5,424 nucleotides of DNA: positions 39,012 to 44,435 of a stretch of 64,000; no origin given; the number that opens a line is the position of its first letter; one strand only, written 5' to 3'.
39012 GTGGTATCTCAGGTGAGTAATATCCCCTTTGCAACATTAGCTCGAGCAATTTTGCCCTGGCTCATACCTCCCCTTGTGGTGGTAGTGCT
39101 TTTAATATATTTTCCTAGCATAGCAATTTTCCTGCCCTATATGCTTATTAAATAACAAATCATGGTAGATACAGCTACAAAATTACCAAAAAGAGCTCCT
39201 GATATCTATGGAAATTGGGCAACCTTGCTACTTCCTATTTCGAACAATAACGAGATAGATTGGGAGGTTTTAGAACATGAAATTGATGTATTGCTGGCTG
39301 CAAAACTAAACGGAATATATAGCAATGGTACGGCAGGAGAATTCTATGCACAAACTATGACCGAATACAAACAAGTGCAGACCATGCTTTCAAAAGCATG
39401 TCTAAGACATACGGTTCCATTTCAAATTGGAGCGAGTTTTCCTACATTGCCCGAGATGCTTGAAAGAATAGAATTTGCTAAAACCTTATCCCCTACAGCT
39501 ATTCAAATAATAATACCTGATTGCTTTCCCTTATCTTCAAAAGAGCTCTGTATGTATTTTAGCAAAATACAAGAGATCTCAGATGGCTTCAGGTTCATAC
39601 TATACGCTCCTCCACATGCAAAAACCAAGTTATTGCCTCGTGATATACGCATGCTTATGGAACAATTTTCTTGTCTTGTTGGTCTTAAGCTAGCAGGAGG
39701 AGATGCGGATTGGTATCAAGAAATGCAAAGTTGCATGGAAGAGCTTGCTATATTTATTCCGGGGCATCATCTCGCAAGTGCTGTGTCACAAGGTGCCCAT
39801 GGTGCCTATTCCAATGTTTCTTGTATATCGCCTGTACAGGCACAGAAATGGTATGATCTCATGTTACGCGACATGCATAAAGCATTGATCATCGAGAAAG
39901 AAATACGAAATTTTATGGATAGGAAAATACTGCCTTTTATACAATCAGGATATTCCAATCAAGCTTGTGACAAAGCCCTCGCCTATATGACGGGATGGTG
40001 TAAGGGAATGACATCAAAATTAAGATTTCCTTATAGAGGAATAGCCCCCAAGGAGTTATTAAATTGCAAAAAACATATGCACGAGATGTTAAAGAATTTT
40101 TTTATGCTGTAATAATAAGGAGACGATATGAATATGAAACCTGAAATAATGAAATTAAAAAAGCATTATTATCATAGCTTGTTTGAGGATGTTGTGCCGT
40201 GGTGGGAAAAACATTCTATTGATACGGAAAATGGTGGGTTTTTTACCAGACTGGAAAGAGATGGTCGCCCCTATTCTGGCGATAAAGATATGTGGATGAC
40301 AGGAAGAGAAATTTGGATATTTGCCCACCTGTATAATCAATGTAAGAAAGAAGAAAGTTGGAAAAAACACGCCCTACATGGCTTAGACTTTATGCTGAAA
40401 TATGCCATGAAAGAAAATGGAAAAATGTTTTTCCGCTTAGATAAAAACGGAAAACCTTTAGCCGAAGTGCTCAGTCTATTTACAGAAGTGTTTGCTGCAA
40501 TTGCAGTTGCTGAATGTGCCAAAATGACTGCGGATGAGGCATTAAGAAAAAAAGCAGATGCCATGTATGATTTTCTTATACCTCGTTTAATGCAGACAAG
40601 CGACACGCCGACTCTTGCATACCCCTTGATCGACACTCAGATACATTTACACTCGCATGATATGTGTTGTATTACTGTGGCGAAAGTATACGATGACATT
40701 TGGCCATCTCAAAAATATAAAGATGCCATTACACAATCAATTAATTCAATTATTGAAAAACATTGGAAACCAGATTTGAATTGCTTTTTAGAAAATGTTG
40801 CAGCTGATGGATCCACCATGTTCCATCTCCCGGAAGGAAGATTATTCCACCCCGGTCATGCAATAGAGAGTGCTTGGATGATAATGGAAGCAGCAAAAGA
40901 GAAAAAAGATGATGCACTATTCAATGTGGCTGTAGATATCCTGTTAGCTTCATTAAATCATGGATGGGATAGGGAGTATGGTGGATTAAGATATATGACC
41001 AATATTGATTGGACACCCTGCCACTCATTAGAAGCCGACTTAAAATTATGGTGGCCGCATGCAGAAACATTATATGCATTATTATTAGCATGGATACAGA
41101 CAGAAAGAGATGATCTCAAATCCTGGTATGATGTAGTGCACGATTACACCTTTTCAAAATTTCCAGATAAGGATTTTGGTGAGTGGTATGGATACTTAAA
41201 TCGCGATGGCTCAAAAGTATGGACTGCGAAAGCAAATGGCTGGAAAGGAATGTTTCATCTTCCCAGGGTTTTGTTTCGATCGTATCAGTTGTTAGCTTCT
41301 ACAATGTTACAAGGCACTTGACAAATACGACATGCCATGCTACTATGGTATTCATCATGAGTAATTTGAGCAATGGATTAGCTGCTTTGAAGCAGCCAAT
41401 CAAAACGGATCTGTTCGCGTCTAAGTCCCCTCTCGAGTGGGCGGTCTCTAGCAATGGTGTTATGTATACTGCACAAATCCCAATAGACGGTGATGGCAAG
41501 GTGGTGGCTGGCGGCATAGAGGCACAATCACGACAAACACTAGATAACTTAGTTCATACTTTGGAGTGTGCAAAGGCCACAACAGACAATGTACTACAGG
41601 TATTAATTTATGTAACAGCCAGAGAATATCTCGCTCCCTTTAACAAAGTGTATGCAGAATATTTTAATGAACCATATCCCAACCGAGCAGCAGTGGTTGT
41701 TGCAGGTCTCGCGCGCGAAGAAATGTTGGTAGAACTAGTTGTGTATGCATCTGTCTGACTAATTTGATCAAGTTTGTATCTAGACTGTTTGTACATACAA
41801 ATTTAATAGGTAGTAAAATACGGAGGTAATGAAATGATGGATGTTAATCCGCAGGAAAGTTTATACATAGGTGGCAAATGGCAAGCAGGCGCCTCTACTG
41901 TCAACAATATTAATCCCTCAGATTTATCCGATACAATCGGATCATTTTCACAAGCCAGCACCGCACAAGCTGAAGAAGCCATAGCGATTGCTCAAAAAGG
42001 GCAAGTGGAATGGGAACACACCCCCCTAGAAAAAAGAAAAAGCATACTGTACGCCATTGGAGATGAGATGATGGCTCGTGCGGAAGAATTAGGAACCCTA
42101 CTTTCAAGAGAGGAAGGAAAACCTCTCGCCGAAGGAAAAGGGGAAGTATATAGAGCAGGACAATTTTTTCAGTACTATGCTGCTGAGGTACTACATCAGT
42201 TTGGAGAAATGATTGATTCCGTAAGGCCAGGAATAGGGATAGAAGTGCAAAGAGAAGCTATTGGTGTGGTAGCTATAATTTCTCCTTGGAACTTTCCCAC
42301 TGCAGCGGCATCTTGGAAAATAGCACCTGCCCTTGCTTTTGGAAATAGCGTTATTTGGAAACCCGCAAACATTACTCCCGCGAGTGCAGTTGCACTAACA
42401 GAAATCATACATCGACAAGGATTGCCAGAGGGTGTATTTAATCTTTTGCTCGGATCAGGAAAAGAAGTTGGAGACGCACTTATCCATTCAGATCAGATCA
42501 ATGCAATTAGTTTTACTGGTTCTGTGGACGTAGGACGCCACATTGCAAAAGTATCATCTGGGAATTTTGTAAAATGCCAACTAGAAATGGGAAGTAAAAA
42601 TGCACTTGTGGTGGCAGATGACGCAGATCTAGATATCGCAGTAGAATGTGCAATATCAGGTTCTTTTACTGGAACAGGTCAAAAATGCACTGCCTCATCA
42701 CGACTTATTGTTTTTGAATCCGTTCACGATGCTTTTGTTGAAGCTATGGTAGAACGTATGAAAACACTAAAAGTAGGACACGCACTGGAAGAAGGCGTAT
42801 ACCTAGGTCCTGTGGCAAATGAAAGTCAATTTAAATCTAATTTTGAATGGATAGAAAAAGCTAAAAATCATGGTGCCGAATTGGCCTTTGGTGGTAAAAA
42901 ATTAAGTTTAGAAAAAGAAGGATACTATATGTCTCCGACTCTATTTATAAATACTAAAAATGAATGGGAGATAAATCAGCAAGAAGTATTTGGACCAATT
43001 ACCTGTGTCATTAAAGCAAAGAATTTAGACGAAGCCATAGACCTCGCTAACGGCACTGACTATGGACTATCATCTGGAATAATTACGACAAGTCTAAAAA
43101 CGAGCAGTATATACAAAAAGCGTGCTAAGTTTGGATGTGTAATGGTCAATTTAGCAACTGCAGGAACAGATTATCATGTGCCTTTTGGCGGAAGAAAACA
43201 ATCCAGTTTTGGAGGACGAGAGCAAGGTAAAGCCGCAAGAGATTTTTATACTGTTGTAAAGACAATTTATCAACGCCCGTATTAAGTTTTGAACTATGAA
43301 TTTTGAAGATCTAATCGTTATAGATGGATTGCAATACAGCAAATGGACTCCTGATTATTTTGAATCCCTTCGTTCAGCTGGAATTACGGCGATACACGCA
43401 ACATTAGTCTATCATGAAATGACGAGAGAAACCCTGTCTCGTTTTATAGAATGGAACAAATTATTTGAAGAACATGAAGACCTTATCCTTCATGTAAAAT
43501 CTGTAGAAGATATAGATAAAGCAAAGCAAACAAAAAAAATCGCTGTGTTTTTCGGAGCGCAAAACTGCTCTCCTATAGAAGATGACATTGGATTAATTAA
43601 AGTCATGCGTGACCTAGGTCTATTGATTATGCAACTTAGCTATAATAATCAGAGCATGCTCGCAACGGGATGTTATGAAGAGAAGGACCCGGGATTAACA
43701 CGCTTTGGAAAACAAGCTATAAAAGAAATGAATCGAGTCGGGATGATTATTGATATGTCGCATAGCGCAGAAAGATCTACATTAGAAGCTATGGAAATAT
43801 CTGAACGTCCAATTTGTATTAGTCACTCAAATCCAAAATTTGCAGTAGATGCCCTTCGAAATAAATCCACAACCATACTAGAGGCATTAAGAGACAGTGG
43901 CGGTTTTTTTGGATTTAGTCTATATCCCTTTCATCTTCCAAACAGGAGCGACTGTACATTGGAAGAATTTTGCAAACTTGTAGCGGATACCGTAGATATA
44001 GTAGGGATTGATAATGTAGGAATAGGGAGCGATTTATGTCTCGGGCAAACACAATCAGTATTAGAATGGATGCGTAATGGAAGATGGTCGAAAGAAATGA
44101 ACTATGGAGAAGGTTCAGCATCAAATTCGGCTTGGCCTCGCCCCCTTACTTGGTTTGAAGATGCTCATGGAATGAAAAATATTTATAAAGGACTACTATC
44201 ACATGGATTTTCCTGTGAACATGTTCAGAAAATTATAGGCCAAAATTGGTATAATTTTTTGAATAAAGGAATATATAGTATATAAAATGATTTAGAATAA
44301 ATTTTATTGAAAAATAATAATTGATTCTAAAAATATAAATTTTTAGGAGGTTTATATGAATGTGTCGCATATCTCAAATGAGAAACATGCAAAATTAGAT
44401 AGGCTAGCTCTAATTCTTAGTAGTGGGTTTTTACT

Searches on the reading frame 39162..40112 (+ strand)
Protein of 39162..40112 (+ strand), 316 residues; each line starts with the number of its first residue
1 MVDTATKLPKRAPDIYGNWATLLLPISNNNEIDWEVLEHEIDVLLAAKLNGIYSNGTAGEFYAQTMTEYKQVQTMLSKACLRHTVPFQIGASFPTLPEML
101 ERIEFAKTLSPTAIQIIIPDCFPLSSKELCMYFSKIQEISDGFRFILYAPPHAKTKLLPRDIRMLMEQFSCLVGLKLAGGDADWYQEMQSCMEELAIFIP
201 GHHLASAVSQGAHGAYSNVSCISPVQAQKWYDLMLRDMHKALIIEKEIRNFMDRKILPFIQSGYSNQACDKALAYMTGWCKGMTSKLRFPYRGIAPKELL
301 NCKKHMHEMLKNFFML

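Call 14: search_protein_families(library=pfam, proteins=[window:39162-40112:+], max_evalue=0.00001)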
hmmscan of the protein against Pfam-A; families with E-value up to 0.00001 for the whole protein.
window:39162-40112:+ (316 aa): 1 family
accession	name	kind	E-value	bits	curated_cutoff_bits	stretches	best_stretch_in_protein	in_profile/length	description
PF00701.28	DHDPS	-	6.7e-20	71.4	22.1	1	20-257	7-245/289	Dihydrodipicolinate synthetase family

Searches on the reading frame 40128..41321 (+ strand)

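Call 15: search_protein_families(library=pfam, proteins=[window:40128-41321:+], max_evalue=0.00001)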
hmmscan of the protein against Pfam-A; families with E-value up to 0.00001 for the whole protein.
window:40128-41321:+ (397 aa): 1 family
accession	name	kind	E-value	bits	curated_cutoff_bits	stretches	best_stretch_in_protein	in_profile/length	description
PF07221.17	GlcNAc_2-epim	-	2.2e-45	155.9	23.4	1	37-377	1-343/347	N-acylglucosamine 2-epimerase (GlcNAc 2-epimerase)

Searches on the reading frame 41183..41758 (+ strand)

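Call 66: search_protein_families(library=pfam, proteins=[window:41183-41758:+], max_evalue=0.001)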
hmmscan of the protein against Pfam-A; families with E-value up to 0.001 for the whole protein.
window:41183-41758:+ (191 aa): 1 family
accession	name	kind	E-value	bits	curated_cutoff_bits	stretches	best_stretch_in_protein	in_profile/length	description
PF01042.26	Ribonuc_L-PSP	-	3.4e-20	72.7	27.3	1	85-190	12-120/121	Endoribonuclease L-PSP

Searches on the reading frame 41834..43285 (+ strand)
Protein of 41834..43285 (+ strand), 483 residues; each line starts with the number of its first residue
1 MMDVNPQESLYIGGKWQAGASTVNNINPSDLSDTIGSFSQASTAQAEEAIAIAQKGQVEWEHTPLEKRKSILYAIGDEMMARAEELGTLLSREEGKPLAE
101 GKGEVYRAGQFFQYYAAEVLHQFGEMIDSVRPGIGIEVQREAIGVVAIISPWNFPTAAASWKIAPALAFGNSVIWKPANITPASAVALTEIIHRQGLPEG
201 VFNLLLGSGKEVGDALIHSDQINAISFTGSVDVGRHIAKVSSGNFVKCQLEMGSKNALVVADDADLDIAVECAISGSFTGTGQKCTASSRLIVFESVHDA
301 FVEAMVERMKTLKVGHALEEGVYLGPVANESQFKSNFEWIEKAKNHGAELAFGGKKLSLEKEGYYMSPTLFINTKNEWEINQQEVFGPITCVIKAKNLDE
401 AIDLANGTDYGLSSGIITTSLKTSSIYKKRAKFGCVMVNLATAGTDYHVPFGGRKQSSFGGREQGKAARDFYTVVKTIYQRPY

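Call 15: search_protein_families(library=pfam, proteins=[window:41834-43285:+], max_evalue=0.00001)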
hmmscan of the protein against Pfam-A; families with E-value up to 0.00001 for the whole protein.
window:41834-43285:+ (483 aa): 1 family
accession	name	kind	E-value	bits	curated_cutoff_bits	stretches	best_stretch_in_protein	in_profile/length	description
PF00171.27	Aldedh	-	9.7e-157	522.6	23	1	16-478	1-461/461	Aldehyde dehydrogenase family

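Call 16: list_cluster_members(proteins=[P0001, P0012, P0015, window:41834-43285:+, window:35048-35980:-, window:13365-15512:-])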
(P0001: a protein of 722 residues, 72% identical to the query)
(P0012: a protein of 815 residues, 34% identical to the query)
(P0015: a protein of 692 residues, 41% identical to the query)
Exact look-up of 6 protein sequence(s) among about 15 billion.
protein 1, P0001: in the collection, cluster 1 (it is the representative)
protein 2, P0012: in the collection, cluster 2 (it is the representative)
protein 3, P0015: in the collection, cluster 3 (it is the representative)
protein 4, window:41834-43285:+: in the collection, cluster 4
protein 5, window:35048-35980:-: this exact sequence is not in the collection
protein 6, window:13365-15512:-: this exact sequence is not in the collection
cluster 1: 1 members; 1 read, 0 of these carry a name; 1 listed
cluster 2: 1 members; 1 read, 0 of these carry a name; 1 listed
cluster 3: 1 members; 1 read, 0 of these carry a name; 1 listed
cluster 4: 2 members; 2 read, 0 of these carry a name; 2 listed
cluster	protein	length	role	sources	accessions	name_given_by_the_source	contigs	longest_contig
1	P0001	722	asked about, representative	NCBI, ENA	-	-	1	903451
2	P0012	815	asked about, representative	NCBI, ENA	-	-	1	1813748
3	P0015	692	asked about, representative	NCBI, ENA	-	-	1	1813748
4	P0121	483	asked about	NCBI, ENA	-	-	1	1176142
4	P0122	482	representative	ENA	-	-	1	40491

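Call 17: find_related_loci(query=window:41834-43285:+, collection=genome_contigs, flank=2000)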
Query window:41834-43285:+ (483 aa) in genome_contigs; peptide patterns used: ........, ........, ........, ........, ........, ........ (x = any residue, [..] = any of these).
187 stretches matched a pattern; 160 encode a relative of the query (tblastn E <= 1e-3); the best 80 are kept; 80 distinct loci.
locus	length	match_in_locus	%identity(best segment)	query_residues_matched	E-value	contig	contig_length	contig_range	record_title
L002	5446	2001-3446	69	2-483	0e+0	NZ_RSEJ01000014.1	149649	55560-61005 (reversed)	Photobacterium alginatilyticum strain P03D4 scaffold_13, whole genome shotgun sequence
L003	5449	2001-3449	67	1-483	0e+0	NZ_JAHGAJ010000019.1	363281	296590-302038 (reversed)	Vibrio sp. D404a D404a_merged_4clc.fa_contig_19, whole genome shotgun sequence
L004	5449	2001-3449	67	1-483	0e+0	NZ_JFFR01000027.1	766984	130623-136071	Vibrio fortis strain Dalian14 scaffold37, whole genome shotgun sequence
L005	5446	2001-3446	68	2-483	0e+0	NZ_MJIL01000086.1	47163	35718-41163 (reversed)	Photobacterium proteolyticum strain 13-12 scaffold49, whole genome shotgun sequence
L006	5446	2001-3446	68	2-483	0e+0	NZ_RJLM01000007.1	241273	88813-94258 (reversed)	Photobacterium chitinilyticum strain BEI247 scaffold_6, whole genome shotgun sequence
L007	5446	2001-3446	68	2-483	0e+0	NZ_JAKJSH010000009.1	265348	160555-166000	Photobacterium kasasachensis strain JAMM1827 JAMM1827_scaffold_5, whole genome shotgun sequence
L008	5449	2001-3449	67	1-483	0e+0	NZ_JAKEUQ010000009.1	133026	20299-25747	Vibrio sp. Isolate32 strain M13-18293b scaffold9.1, whole genome shotgun sequence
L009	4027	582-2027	71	2-483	0e+0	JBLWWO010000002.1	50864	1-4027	MAG: Poseidonibacter sp. isolate EA15-03 A15.007.metabat.2RE.5K@2, whole genome shotgun sequence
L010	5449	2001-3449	68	1-483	0e+0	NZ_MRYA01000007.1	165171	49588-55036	Psychrobacter sp. Cmf 22.2 Contig7, whole genome shotgun sequence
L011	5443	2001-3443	68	3-483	0e+0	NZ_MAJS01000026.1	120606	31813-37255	Aliivibrio sp. 1S175 1S175_contig_31, whole genome shotgun sequence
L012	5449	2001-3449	68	1-483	0e+0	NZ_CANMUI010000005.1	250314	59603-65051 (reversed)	Uncultured Psychrobacter sp. isolate 2B2-127.fasta NODE_5, whole genome shotgun sequence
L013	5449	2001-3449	67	1-483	0e+0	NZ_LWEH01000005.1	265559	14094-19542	Vibrio sp. HI00D65 HI00D65_c11, whole genome shotgun sequence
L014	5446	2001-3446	67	2-483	0e+0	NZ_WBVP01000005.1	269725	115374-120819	Aliivibrio finisterrensis strain LMG 23869 5, whole genome shotgun sequence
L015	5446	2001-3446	68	2-483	0e+0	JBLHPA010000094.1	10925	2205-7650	MAG: Moritella sp. isolate 3300055726_108 Ga0535650_0010365, whole genome shotgun sequence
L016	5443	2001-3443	68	3-483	0e+0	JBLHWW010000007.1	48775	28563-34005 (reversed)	MAG: Psychromonas sp. isolate 3300046534_144 Ga0491194_0000796, whole genome shotgun sequence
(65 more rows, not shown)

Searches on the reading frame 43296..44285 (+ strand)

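Call 15: search_protein_families(library=pfam, proteins=[window:43296-44285:+], max_evalue=0.00001)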
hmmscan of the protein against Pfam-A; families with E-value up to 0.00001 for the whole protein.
window:43296-44285:+ (329 aa): 1 family
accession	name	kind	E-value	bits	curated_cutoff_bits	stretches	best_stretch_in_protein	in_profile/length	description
PF01244.27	Peptidase_M19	-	1.5e-72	244.9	26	1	19-323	36-318/319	Membrane dipeptidase (Peptidase family M19)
